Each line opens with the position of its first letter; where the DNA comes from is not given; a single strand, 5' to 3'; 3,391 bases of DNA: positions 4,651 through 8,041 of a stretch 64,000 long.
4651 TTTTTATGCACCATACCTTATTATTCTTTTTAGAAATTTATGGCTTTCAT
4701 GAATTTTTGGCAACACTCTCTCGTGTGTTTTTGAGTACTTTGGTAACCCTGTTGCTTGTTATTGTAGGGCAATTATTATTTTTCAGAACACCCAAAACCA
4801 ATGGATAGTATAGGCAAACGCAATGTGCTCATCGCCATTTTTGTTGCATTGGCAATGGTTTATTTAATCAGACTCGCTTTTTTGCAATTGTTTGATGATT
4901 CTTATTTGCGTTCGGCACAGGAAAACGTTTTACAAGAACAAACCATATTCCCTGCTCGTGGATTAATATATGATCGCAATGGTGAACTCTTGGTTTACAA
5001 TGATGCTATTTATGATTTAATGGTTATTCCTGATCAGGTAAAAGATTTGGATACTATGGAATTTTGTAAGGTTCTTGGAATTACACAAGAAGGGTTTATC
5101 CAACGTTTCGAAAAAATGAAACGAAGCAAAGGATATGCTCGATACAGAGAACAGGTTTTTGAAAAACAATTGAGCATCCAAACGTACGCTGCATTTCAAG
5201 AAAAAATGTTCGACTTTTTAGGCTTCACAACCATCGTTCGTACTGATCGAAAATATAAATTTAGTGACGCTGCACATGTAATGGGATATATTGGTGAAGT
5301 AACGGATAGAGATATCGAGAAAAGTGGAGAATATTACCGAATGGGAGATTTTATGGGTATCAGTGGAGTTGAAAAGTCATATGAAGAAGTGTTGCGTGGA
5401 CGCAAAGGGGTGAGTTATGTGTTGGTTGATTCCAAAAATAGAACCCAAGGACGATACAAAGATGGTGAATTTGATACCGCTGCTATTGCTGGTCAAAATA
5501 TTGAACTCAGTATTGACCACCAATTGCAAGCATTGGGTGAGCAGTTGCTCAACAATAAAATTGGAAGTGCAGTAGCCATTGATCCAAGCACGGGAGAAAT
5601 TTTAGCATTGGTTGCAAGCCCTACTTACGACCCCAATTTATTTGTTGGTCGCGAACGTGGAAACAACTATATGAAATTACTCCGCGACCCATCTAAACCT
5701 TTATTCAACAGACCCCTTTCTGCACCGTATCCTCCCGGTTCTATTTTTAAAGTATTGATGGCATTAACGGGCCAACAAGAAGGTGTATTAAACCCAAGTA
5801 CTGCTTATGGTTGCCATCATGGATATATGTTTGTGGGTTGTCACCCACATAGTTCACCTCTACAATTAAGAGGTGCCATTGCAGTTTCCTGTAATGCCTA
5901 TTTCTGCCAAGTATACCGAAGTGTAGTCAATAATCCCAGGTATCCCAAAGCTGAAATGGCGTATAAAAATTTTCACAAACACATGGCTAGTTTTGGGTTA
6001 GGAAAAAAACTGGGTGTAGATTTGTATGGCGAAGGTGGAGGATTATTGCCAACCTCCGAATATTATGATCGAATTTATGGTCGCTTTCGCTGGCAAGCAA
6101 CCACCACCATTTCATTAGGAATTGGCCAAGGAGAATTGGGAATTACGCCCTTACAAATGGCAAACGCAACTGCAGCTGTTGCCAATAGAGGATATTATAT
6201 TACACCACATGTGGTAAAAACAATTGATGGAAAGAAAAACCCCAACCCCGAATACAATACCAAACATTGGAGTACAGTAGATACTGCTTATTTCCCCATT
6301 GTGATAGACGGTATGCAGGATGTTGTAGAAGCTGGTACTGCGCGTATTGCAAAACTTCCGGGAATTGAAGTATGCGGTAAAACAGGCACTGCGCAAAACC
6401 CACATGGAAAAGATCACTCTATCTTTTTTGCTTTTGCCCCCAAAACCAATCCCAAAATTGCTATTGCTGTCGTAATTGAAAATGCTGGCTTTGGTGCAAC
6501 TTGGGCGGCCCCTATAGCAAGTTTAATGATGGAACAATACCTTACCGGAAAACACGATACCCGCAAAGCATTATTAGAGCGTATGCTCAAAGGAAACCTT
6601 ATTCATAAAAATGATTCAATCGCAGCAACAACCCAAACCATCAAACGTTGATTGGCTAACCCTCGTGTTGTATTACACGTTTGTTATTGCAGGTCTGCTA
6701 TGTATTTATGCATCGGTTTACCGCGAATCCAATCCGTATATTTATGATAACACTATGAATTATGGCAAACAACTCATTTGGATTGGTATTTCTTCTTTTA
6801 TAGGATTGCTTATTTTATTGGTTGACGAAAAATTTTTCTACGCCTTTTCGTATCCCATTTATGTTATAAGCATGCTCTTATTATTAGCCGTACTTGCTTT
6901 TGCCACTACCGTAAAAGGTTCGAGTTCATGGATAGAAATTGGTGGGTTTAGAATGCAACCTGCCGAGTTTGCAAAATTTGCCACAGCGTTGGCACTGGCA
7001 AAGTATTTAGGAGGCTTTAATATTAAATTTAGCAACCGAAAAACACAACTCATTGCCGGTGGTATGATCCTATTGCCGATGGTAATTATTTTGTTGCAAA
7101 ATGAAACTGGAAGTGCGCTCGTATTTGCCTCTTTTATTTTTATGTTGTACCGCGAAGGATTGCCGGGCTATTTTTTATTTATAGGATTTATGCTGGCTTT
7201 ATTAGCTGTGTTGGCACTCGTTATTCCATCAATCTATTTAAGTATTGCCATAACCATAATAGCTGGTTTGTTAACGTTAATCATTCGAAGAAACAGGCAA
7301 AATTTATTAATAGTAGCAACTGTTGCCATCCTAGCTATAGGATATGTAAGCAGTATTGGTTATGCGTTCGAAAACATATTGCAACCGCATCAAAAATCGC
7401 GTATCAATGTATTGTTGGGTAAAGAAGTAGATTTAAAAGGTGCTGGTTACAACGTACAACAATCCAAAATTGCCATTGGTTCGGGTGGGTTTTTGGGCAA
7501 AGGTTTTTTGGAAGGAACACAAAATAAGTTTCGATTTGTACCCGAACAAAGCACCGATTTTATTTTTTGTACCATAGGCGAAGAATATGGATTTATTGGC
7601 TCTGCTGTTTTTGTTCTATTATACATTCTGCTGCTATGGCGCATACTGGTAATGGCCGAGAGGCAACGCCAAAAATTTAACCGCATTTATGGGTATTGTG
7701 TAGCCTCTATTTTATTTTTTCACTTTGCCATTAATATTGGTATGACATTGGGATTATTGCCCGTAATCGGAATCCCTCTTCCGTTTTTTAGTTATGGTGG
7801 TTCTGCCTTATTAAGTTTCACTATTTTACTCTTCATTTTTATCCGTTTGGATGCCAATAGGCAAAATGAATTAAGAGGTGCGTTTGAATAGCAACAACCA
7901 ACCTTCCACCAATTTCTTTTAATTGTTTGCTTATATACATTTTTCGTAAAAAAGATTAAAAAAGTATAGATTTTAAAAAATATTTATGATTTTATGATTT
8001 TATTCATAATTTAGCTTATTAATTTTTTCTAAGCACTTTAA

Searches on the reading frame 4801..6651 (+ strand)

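Call 51: search_protein_families(library=pfam, proteins=[window:4801-6651:+], max_evalue=0.00001)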
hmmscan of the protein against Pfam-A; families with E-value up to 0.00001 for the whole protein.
window:4801-6651:+ (616 aa): 2 families
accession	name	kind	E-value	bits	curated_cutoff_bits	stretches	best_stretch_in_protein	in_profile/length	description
PF00905.27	Transpeptidase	-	5e-59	200.4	22.1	1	255-577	1-298/299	Penicillin binding protein transpeptidase domain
PF03717.20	PBP_dimer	-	1.4e-40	140.1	24.4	1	49-215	2-175/180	Penicillin-binding Protein dimerisation domain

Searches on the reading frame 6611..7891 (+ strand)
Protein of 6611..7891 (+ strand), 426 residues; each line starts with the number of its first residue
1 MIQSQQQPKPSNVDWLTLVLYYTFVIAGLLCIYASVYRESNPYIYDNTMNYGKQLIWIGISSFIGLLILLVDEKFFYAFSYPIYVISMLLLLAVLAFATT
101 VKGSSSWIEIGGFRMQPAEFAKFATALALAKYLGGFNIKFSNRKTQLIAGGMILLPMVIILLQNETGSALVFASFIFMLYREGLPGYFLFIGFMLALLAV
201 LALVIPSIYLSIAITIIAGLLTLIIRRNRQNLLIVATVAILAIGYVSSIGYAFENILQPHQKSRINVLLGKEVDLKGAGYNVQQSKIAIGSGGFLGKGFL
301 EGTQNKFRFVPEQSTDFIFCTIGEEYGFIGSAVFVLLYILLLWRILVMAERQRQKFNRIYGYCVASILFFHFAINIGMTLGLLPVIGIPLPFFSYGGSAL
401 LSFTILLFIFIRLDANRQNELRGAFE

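Call 51: search_protein_families(library=pfam, proteins=[window:6611-7891:+], max_evalue=0.00001)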
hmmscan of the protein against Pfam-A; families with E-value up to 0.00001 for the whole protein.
window:6611-7891:+ (426 aa): 1 family
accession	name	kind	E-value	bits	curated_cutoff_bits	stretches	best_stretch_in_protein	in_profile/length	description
PF01098.24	FTSW_RODA_SPOVE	-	7.6e-81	272.3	26.4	2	196-418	140-355/356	Cell cycle protein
